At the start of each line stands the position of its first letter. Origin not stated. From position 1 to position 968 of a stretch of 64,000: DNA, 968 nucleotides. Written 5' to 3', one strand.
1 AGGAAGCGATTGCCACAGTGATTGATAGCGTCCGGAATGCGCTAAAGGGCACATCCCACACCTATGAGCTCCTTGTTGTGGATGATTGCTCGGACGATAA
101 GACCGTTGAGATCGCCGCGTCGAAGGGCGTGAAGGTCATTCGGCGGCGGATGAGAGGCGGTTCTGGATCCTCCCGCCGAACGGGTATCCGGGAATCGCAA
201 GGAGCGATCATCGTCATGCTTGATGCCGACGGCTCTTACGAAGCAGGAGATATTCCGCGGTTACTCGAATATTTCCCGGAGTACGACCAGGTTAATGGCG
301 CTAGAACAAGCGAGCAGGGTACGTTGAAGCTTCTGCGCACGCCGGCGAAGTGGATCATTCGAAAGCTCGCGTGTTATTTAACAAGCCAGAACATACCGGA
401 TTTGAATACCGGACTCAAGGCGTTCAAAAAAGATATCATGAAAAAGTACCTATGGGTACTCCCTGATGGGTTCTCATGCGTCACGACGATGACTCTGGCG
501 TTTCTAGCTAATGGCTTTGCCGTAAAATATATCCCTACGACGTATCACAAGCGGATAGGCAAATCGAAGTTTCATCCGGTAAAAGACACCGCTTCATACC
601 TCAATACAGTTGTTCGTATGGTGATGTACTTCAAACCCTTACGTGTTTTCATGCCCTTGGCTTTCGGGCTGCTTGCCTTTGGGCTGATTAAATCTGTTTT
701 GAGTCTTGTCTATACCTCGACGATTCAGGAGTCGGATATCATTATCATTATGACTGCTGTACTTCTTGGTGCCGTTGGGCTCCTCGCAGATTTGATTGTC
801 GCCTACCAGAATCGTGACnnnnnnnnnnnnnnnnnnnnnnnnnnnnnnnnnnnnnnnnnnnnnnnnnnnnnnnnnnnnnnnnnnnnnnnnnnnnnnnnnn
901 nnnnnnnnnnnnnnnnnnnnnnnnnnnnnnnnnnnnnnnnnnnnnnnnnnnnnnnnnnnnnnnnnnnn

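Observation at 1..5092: Module A: TM-tailed GT2 followed by a YfhO GT-C, a micro-ORF and a PMT/ArnT-like GT-C, all translationally coupled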

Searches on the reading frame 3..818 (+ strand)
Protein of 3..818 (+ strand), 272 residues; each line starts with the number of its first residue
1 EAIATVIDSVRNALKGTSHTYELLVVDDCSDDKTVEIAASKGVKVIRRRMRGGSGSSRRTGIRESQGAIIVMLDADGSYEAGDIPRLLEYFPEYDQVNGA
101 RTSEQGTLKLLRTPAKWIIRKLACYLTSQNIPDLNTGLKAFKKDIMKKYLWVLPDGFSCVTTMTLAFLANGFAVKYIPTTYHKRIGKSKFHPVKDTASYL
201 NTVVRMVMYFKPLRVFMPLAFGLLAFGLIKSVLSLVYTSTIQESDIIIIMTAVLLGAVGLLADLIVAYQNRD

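Call 11: search_protein_families(library=pfam, proteins=[window:3-818:+], max_evalue=0.01)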
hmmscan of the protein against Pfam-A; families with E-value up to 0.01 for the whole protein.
window:3-818:+ (272 aa): 2 families
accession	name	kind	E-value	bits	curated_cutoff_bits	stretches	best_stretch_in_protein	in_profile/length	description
PF00535.33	Glycos_transf_2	-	3.2e-22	79.7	23.3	1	2-149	12-167/168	Glycosyl transferase family 2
PF13641.12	Glyco_tranf_2_3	-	2.8e-05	24.7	27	1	9-150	19-154/230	Glycosyltransferase like family 2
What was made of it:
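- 1..821 (+): 3' part (272 of 308 codons) of a GT2 polyprenyl-phosphate glycosyltransferase with two C-terminal membrane helices (GtrB/CsbB/ArnC/AglJ type). PF00535 scores 79.7 bits (call 11).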

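Call 12: search_protein_families(library=ncbifam, proteins=[window:3-818:+], max_evalue=0.01)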
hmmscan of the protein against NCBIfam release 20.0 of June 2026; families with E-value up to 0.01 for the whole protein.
window:3-818:+ (272 aa): 14 families
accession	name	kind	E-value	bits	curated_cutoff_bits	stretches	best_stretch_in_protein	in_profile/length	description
TIGR04182.1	glyco_TIGR04182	equivalog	3.4e-29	102.2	325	1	3-270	15-287/293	S-layer glycoprotein N-glycosyltransferase AglJ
NF041391.1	DPhHxTase_Halo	equivalog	7.7e-24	83.9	375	1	1-207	8-209/213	dolichyl-phosphate hexose transferase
NF007986.1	PRK10714.1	equivalog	7.5e-13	48.2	529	1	3-255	21-276/316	undecaprenyl-phosphate 4-deoxy-4-formamido-L-arabinose transferase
NF058614.1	PPMAGASynPpgS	equivalog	1.4e-10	41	370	1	4-164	12-179/226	polyprenyl-phospho-N-acetylgalactosaminyl synthase PpgS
NF047588.1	GlcsyltransPgfSStrep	equivalog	4.9e-10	39.1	500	1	10-260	23-277/308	glycosyltransferase PgfS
TIGR03965.1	mycofact_glyco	equivalog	1.4e-08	34.1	280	1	6-91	92-179/467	mycofactocin biosynthesis glycosyltransferase MftF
NF047683.1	TeichurnBiosyTuaG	equivalog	5.6e-08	32.7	400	1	4-93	19-113/252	teichuronic acid biosynthesis protein TuaG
TIGR04283.1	glyco_like_mftF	equivalog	7.4e-08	32.2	182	1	8-82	15-88/221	TIGR04283 family arsenosugar biosynthesis glycosyltransferase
NF010496.0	PRK13915.1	equivalog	1.8e-07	30.5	262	1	2-76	45-126/307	glucosyl-3-phosphoglycerate synthase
NF041875.1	EPS_EpsD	equivalog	3.5e-06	26.6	370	1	18-80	28-93/325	exopolysaccharide biosynthesis glycosyltransferase EpsD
NF038302.1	EPS_HpsE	equivalog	2.7e-05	23.3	300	1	3-96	16-116/307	hormogonium polysaccharide biosynthesis glycosyltransferase HpsE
NF007482.0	PRK10073.1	equivalog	0.00031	19.9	423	1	15-89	30-108/334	glycosyltransferase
TIGR03937.1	PgaC_IcaA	equivalog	0.00067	18.7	422.3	1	4-84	58-143/407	poly-beta-1,6-N-acetyl-D-glucosamine synthase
TIGR04017.1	WcaA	equivalog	0.0047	16.6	495.75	1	7-81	21-100/279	colanic acid biosynthesis glycosyltransferase WcaA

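Call 60: find_homologous_proteins(query=window:3-818:+, max_evalue=1e-10)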
Query window:3-818:+ (272 aa): 7285 proteins with E <= 1e-10 among 8000 candidates; the best 120 are listed.
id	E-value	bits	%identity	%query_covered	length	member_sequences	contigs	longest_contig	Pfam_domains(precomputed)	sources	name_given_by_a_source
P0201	2.8e-174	596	100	100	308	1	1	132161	PF13641.13,PF00535.33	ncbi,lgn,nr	ncbi:MAG: glycosyltransferase family 2 protein [Candidatus Omnitrophota bacterium]|nr:glycosyltransf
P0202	1.1e-141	489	80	100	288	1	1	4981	PF00535.33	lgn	-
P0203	1.9e-140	485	79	100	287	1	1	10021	PF13641.13,PF00535.33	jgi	jgi:glycosyltransferase involved in cell wall biosynthesis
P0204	3.5e-140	484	79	100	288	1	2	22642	PF13641.13,PF00535.33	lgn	-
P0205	4.0e-140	484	78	100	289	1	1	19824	PF13641.13,PF00535.33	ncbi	-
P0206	4.5e-140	483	79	100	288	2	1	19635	PF13641.13,PF00535.33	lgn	-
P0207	1.0e-139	482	79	100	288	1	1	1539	PF13641.13,PF00535.33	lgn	-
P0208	1.6e-139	482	79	100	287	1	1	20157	PF13641.13,PF00535.33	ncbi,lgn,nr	ncbi:MAG: glycosyltransferase family 2 protein [Candidatus Omnitrophica bacterium]|nr:glycosyltransf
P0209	4.6e-139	480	80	100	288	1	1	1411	PF13641.13,PF00535.33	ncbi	-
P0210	1.3e-138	479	77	100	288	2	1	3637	PF13641.13,PF00535.33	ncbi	-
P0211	3.6e-138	477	78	100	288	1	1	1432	PF13641.13,PF00535.33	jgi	jgi:polyisoprenyl-phosphate glycosyltransferase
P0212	4.1e-138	477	79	99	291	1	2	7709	PF13641.13,PF00535.33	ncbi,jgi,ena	-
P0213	3.6e-137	474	79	100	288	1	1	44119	PF13641.13,PF00535.33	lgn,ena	-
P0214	5.3e-137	473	77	100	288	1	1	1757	PF13641.13,PF00535.33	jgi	jgi:polyisoprenyl-phosphate glycosyltransferase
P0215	9.3e-137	473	77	100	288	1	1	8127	PF13641.13,PF00535.33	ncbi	-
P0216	1.8e-136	472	78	100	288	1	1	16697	PF13641.13,PF00535.33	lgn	-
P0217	2.6e-136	471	76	100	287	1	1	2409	PF13641.13,PF00535.33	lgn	-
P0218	2.9e-136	471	79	99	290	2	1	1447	PF13641.13,PF00535.33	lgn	-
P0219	3.1e-136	471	76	100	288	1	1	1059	PF13641.13,PF00535.33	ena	-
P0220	4.8e-135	467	78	100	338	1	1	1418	PF13641.13,PF00535.33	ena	-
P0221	6.6e-135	467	75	100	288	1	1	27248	PF13641.13,PF00535.33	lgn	-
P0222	8.7e-135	466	74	100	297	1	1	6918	PF13641.13,PF00535.33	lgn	-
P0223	1.7e-134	465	76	100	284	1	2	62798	PF10111.15,PF13641.13,PF00535.33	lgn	-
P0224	2.7e-134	465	76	99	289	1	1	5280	PF13641.13,PF00535.33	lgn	-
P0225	2.9e-134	464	75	100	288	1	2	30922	PF13641.13,PF00535.33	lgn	-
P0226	3.8e-134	464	75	100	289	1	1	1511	PF13641.13,PF00535.33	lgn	-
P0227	4.0e-134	464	77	99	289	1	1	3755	PF13641.13,PF00535.33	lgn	-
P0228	1.3e-133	462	74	99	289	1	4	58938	PF13641.13,PF00535.33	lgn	-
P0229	1.8e-133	462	75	100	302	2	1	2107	PF13641.13,PF00535.33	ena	-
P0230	1.9e-133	462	74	100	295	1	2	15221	PF13641.13,PF00535.33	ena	-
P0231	2.0e-133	462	76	99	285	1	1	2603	PF13641.13,PF00535.33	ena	-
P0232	2.1e-133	462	76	99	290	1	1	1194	PF13641.13,PF00535.33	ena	-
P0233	4.4e-133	461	76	100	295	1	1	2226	PF13641.13,PF00535.33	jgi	-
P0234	4.8e-133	460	76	100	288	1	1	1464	PF13641.13,PF00535.33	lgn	-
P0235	6.0e-133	460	75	100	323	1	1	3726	PF13641.13,PF00535.33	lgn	-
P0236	7.9e-133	460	74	100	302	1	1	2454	PF13641.13,PF00535.33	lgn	-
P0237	8.1e-133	460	76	99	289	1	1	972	PF13641.13,PF00535.33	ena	-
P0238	1.1e-132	459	74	100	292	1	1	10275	PF13641.13,PF00535.33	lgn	-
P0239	1.1e-132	459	74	99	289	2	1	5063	PF13641.13,PF00535.33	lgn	-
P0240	3.7e-132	458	73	100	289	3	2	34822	PF13641.13,PF00535.33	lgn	-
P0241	6.2e-132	457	74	100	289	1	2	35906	PF13641.13,PF00535.33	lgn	-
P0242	6.8e-132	457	74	100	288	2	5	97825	PF00535.33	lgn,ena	-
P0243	6.9e-132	457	75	100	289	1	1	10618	PF13641.13,PF00535.33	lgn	-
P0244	9.4e-132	456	73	100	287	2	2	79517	PF10111.15,PF13641.13,PF00535.33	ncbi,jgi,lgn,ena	-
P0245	1.4e-131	456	74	100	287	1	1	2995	PF13641.13,PF00535.33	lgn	-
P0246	2.8e-131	455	76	100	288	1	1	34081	PF13641.13,PF00535.33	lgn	-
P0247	2.9e-131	455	75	100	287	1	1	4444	PF13641.13,PF00535.33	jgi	-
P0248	3.7e-131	454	73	100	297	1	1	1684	PF13641.13,PF00535.33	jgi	-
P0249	4.4e-131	454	76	100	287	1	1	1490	PF13641.13,PF00535.33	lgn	-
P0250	6.1e-131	454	74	100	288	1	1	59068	PF13641.13,PF00535.33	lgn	-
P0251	1.0e-130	453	73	99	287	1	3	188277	PF13641.13,PF00535.33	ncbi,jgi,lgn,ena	-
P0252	1.4e-130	452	74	100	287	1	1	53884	PF10111.15,PF13641.13,PF00535.33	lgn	-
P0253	1.9e-130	452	76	99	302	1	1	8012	PF13641.13,PF00535.33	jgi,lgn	-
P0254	2.0e-130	452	73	100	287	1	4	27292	PF13641.13,PF00535.33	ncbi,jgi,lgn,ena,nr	ncbi:MAG TPA: glycosyltransferase family 2 protein [Candidatus Omnitrophota bacterium]|nr:glycosyltr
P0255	4.4e-130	451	74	99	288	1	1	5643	PF13641.13,PF00535.33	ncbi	-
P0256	4.9e-130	451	74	100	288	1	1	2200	PF00535.33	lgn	-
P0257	5.5e-130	450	73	99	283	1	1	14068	PF00535.33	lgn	-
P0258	9.9e-130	450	75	100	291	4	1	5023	PF13641.13,PF00535.33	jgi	-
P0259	1.1e-129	449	74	100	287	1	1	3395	PF13641.13,PF00535.33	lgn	-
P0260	1.9e-129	449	73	100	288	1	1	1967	PF13641.13,PF00535.33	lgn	-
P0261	2.1e-129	449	75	99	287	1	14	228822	PF13641.13,PF00535.33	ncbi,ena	-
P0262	2.1e-129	449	73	100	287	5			PF13641.13,PF00535.33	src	-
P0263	2.8e-129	448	73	99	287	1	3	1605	PF13641.13,PF00535.33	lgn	-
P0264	2.9e-129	448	73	100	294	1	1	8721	PF13641.13,PF00535.33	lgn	-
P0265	3.7e-129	448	72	99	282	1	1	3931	PF00535.33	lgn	-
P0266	3.8e-129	448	72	100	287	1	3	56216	PF00535.33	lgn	-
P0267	4.1e-129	448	72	99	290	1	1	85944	PF13641.13,PF00535.33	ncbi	-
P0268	4.1e-129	448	73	100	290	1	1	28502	PF00535.33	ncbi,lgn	-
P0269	7.8e-129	447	72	100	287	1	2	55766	PF13641.13,PF00535.33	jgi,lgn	-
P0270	8.2e-129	447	73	99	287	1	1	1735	PF13641.13,PF00535.33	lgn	-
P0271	1.2e-128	446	71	100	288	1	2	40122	PF13641.13,PF00535.33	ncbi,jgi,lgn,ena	-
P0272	1.7e-128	446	73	100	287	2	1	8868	PF13641.13,PF00535.33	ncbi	-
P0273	4.1e-128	444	73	100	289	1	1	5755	PF13641.13,PF00535.33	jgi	jgi:glycosyltransferase involved in cell wall biosynthesis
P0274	9.2e-128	443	71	100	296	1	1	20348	PF13641.13,PF00535.33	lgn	-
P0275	9.2e-128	443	73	99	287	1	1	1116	PF13641.13,PF00535.33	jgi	-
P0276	1.5e-127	442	72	100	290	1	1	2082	PF00535.33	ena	-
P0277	2.7e-127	442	70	100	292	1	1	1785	PF13641.13,PF00535.33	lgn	-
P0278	3.9e-127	441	74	100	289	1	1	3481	PF00535.33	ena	-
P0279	5.8e-127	441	73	100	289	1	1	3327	PF13641.13,PF00535.33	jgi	jgi:glycosyltransferase involved in cell wall biosynthesis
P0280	5.8e-126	437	71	99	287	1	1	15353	PF13641.13,PF00535.33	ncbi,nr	ncbi:MAG: glycosyltransferase family 2 protein [Candidatus Omnitrophica bacterium]|nr:glycosyltransf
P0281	9.8e-126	437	71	100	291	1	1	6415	PF13641.13,PF00535.33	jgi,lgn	jgi:glycosyltransferase involved in cell wall biosynthesis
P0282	1.6e-125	436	71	100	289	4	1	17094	PF10111.15,PF13641.13,PF00535.33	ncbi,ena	-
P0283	1.7e-125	436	71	99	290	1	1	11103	PF13641.13,PF00535.33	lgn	-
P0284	2.4e-125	435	72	100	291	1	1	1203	PF10111.15,PF13641.13,PF00535.33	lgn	-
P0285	3.7e-125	435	71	100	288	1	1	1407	PF13641.13,PF00535.33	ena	-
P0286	6.1e-125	434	73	99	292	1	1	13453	PF13641.13,PF00535.33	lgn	-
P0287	6.4e-125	434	69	100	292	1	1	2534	PF10111.15,PF13641.13,PF00535.33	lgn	-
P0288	8.3e-125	433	71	100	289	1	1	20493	PF13641.13,PF00535.33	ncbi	-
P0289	1.2e-124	433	71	100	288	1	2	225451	PF00535.33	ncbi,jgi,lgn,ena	-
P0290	1.8e-124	432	72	100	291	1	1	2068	PF10111.15,PF13641.13,PF00535.33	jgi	jgi:glycosyltransferase involved in cell wall biosynthesis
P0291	3.0e-124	432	72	100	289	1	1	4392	PF13641.13,PF00535.33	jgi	jgi:glycosyltransferase involved in cell wall biosynthesis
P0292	3.5e-124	431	69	100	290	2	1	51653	PF00535.33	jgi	jgi:glycosyltransferase involved in cell wall biosynthesis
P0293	3.8e-124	431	70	99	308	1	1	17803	PF13641.13,PF00535.33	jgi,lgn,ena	-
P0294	4.8e-124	431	72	100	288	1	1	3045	PF13641.13,PF00535.33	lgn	-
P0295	1.4e-123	429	70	100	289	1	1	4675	PF00535.33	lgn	-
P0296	3.6e-123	428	72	100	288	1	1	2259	PF00535.33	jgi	jgi:polyisoprenyl-phosphate glycosyltransferase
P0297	1.4e-122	426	70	100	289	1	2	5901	PF13641.13,PF00535.33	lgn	-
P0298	1.8e-122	426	70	100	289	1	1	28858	PF13641.13,PF00535.33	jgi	jgi:glycosyltransferase involved in cell wall biosynthesis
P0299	5.8e-122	424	69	100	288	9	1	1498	PF13641.13,PF00535.33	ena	-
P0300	1.8e-121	423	71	100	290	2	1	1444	PF13641.13,PF00535.33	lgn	-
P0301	2.0e-121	422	70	100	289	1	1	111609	PF13641.13,PF00535.33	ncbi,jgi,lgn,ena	-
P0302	2.5e-121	422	68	100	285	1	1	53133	PF13641.13,PF00535.33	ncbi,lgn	-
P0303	2.6e-121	422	71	100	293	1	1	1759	PF13641.13,PF00535.33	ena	-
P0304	4.4e-121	421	71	99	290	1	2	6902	PF13641.13,PF00535.33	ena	-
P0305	4.8e-121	421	70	99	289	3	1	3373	PF13641.13,PF00535.33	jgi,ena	-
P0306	6.8e-121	421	68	100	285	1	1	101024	PF13641.13,PF00535.33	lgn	-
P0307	8.4e-121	420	70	100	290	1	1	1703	PF13641.13,PF00535.33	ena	-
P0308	7.1e-120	417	69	100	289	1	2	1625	PF13641.13,PF00535.33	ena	-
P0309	7.6e-120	417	68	100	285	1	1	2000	PF10111.15,PF13641.13,PF00535.33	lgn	-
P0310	1.2e-119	417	66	100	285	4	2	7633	PF13641.13,PF00535.33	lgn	-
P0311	2.8e-119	415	68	100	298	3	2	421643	PF13641.13,PF00535.33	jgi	-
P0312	5.3e-119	414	68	100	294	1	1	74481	PF13641.13,PF00535.33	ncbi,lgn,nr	ncbi:MAG: glycosyltransferase family 2 protein [Candidatus Omnitrophica bacterium]|nr:glycosyltransf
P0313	5.4e-119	414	68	100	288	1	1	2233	PF13641.13,PF00535.33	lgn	-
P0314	6.0e-119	414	67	99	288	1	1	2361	PF13641.13,PF00535.33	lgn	-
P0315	6.3e-119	414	68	99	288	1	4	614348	PF13641.13,PF00535.33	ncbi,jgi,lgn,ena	-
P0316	1.3e-118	413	65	100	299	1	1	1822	PF13641.13,PF00535.33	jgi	jgi:polyisoprenyl-phosphate glycosyltransferase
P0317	1.3e-118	413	67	100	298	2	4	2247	PF00535.33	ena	-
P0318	2.5e-118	412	69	98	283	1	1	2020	PF10111.15,PF13641.13,PF00535.33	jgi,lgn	-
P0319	5.3e-118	411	69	99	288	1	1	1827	PF13641.13,PF00535.33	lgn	-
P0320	6.7e-118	411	66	100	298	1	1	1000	PF00535.33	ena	-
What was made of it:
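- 1..821 (+): More than 120 homologue clusters share 65-80% identity (call 60).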

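Call 62: find_encoding_contigs(protein=P0201, flank=10000, max_places=3)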
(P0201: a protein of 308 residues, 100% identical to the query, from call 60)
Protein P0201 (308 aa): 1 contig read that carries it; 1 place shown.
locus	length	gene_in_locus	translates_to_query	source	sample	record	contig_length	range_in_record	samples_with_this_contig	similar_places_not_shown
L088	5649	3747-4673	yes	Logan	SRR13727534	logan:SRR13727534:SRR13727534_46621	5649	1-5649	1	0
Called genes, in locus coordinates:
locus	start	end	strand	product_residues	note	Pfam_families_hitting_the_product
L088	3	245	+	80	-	?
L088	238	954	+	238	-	PF00535:Glycos_transf_2, PF13641:Glyco_tranf_2_3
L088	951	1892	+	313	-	PF03706:LPG_synthase_TM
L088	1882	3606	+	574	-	PF02366:PMT, PF09594:GT87, PF13231:PMT_2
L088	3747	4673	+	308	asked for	PF00535:Glycos_transf_2, PF13641:Glyco_tranf_2_3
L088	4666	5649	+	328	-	?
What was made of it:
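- Tried and rejected: The upstream DNA came from the GT2 look-up instead (call 62).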

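Call 63: search_protein_families(library=ncbifam, proteins=[L088:238-951:+, L088:951-1889:+, L088:1882-3603:+, P0201], max_evalue=0.001)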
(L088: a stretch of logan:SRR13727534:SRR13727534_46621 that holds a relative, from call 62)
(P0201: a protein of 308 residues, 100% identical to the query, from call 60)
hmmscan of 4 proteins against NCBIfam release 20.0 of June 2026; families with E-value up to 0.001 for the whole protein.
L088:238-951:+ (238 aa): 21 families
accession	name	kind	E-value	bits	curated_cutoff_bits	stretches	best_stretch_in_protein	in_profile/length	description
TIGR04182.1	glyco_TIGR04182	equivalog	2.1e-20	73.3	325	1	7-231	3-217/293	S-layer glycoprotein N-glycosyltransferase AglJ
NF041391.1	DPhHxTase_Halo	equivalog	6.4e-19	67.8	375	1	12-211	3-187/213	dolichyl-phosphate hexose transferase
NF047588.1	GlcsyltransPgfSStrep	equivalog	1.2e-16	60.8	500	1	5-184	2-177/308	glycosyltransferase PgfS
NF058614.1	PPMAGASynPpgS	equivalog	5.7e-16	58.6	370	1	8-206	4-195/226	polyprenyl-phospho-N-acetylgalactosaminyl synthase PpgS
NF010496.0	PRK13915.1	equivalog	3.5e-15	55.9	262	1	4-104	31-135/307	glucosyl-3-phosphoglycerate synthase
NF007986.1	PRK10714.1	equivalog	9.7e-15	54.4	529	1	5-176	7-174/316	undecaprenyl-phosphate 4-deoxy-4-formamido-L-arabinose transferase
TIGR04283.1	glyco_like_mftF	equivalog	1.5e-14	54.2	182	1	6-100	1-86/221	TIGR04283 family arsenosugar biosynthesis glycosyltransferase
NF041875.1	EPS_EpsD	equivalog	1.8e-13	50.6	370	1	6-152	1-144/325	exopolysaccharide biosynthesis glycosyltransferase EpsD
TIGR03937.1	PgaC_IcaA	equivalog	2.9e-11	43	422.3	1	5-96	46-135/407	poly-beta-1,6-N-acetyl-D-glucosamine synthase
NF007482.0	PRK10073.1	equivalog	3.1e-11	42.8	423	1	4-96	6-95/334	glycosyltransferase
TIGR03965.1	mycofact_glyco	equivalog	6.2e-11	41.8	280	1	6-98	76-166/467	mycofactocin biosynthesis glycosyltransferase MftF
NF050819.1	PolSacchBiosHfsG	equivalog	2.5e-08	33.4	500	1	3-138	11-145/302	polysaccharide biosynthesis protein HfsG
TIGR04009.1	wcaE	equivalog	3.7e-08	33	369.2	1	6-95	3-91/248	colanic acid biosynthesis glycosyltransferase WcaE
NF038302.1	EPS_HpsE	equivalog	2.2e-07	30.2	300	1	5-96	2-96/307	hormogonium polysaccharide biosynthesis glycosyltransferase HpsE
NF053739.1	GlytfEpsEBac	equivalog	1.5e-06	27.4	450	1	6-203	3-198/265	glycosyltransferase EpsE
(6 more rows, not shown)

L088:951-1889:+ (313 aa): 1 family
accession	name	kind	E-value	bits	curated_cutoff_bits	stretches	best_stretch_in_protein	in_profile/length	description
TIGR00374.1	TIGR00374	subfamily_domain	4.5e-23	82.2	43.2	1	7-298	1-309/323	flippase-like domain-containing protein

L088:1882-3603:+ (574 aa): 0 families

P0201 (308 aa): 20 families
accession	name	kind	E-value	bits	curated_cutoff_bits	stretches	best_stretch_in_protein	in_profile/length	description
TIGR04182.1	glyco_TIGR04182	equivalog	1.2e-33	116.8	325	1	26-306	2-287/293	S-layer glycoprotein N-glycosyltransferase AglJ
NF041391.1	DPhHxTase_Halo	equivalog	1.4e-26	92.8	375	1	32-243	3-209/213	dolichyl-phosphate hexose transferase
NF007986.1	PRK10714.1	equivalog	1.1e-18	67.3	529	1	26-291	8-276/316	undecaprenyl-phosphate 4-deoxy-4-formamido-L-arabinose transferase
NF010496.0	PRK13915.1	equivalog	1e-15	57.6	262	1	14-112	22-126/307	glucosyl-3-phosphoglycerate synthase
NF058614.1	PPMAGASynPpgS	equivalog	1.6e-14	53.9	370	1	27-199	3-178/226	polyprenyl-phospho-N-acetylgalactosaminyl synthase PpgS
NF047588.1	GlcsyltransPgfSStrep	equivalog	2.2e-14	53.4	500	1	26-296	3-277/308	glycosyltransferase PgfS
NF047683.1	TeichurnBiosyTuaG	equivalog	4.2e-13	49.5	400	1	21-129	3-113/252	teichuronic acid biosynthesis protein TuaG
TIGR03965.1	mycofact_glyco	equivalog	4.9e-13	48.7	280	1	21-127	72-179/467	mycofactocin biosynthesis glycosyltransferase MftF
TIGR04283.1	glyco_like_mftF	equivalog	1e-12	48.2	182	1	26-118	1-88/221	TIGR04283 family arsenosugar biosynthesis glycosyltransferase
TIGR03937.1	PgaC_IcaA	equivalog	3.3e-09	36.2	422.3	1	15-120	36-143/407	poly-beta-1,6-N-acetyl-D-glucosamine synthase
NF041875.1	EPS_EpsD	equivalog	5.5e-09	35.9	370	1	26-116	1-93/325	exopolysaccharide biosynthesis glycosyltransferase EpsD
NF038302.1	EPS_HpsE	equivalog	8.2e-09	34.9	300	1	26-132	3-116/307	hormogonium polysaccharide biosynthesis glycosyltransferase HpsE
NF007482.0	PRK10073.1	equivalog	1.7e-08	33.9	423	1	22-125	4-108/334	glycosyltransferase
TIGR03111.1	glyc2_xrt_Gpos1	hypoth_equivalog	1.3e-06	27.5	363.95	1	20-134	45-163/439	TIGR03111 family XrtG-associated glycosyltransferase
TIGR04017.1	WcaA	equivalog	4.3e-06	26.5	495.75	1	21-117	2-100/279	colanic acid biosynthesis glycosyltransferase WcaA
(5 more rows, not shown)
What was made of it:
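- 1..821 (+): The best NCBIfam matches are AglJ, Dol-P-hexose transferase, ArnC, PpgS and PgfS, all below equivalog cut-offs (calls 12, 63).
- Flippase candidate: the upstream protein scores 82 bits on TIGR00374 against a cut-off of 43 (calls 62, 63). The nearest NCBIfam for the GT2 is AglJ of archaeal S-layer glycosylation (calls 12, 63).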
